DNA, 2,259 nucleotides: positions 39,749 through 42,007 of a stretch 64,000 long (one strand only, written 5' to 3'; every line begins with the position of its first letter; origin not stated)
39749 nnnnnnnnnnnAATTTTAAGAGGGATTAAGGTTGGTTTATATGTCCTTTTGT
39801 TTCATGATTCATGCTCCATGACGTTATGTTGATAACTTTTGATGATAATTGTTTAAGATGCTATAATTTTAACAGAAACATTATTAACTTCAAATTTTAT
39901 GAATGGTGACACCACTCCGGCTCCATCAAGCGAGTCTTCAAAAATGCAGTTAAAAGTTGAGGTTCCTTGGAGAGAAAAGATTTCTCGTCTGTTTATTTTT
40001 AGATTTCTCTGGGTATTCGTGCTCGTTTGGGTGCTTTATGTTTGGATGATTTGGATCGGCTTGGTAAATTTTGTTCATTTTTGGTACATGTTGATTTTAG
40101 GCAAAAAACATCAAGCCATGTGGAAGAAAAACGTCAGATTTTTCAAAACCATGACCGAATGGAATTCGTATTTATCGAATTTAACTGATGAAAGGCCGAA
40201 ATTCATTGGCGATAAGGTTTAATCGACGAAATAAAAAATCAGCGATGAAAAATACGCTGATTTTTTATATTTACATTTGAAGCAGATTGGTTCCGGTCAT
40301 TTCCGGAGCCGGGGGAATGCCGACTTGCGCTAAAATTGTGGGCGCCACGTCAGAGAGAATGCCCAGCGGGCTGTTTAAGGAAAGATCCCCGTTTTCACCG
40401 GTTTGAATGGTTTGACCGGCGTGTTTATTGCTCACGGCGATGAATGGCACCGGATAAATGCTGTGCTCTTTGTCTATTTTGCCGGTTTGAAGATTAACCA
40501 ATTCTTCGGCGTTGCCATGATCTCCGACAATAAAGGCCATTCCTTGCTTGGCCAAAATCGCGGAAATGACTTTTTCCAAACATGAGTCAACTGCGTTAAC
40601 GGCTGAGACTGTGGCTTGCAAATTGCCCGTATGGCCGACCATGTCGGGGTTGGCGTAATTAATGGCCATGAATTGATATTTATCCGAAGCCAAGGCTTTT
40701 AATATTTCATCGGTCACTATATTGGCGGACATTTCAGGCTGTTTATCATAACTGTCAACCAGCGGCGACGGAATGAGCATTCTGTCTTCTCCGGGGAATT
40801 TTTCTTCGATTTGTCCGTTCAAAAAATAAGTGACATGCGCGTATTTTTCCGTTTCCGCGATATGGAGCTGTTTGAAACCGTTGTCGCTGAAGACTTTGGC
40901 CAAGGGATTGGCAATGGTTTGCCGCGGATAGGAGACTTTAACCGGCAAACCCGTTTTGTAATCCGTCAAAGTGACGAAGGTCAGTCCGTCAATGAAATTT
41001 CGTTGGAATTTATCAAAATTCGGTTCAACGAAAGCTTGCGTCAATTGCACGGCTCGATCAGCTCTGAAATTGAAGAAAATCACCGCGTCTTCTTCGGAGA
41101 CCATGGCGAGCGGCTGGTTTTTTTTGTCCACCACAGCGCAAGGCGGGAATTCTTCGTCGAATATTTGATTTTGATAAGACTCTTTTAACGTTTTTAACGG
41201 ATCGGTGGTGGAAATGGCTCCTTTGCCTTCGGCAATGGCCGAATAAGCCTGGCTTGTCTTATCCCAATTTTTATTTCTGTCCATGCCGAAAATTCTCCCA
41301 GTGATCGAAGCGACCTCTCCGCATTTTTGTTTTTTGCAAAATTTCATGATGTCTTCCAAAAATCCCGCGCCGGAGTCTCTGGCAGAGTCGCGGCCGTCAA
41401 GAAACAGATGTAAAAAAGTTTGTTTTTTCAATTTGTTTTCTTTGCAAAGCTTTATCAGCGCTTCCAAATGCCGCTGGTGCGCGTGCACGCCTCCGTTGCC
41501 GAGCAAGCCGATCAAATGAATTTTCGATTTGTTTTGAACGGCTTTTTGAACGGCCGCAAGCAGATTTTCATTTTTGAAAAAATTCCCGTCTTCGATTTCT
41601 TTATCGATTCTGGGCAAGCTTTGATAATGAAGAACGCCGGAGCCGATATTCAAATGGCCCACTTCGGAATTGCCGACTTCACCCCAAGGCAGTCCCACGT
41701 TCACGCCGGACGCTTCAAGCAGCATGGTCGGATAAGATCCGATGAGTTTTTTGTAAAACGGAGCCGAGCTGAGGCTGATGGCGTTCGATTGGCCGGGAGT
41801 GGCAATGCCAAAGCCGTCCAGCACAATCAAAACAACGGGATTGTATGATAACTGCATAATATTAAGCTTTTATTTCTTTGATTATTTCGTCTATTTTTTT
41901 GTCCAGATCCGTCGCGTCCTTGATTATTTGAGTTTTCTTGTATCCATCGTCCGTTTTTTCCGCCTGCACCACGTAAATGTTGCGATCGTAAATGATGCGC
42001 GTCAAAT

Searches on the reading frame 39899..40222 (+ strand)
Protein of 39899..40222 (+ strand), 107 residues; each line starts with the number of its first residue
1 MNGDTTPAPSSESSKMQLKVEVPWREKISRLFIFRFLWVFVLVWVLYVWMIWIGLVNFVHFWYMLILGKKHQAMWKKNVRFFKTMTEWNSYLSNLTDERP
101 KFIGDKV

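Call 3: search_protein_families(library=pfam, proteins=[window:39899-40222:+], max_evalue=0.01)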
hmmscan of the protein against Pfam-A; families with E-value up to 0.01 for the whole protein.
window:39899-40222:+ (107 aa): 1 family
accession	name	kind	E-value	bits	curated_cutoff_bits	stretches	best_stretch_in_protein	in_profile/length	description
PF14333.11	DUF4389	-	9.4e-06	25.9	25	1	32-102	4-74/76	Domain of unknown function (DUF4389)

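Call 4: search_protein_families(library=ncbifam, proteins=[window:39899-40222:+], max_evalue=0.01)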
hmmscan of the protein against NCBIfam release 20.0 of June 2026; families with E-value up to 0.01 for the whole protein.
window:39899-40222:+ (107 aa): 0 families

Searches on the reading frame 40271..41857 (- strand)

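Call 14: search_protein_families(library=pfam, proteins=[window:40271-41857:-], max_evalue=0.001)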
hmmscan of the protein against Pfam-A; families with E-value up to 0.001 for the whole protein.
window:40271-41857:- (528 aa): 3 families
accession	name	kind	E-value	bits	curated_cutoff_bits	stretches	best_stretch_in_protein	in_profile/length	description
PF06415.18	iPGM_N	-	3.3e-72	242.9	27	1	84-301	1-216/217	BPG-independent PGAM N-terminus (iPGM_N)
PF01676.23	Metalloenzyme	-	2.2e-68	230.9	24.3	1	7-514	2-250/252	Metalloenzyme superfamily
PF01663.27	Phosphodiest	-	0.00073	19.7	23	0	377-451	137-223/342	Type I phosphodiesterase / nucleotide pyrophosphatase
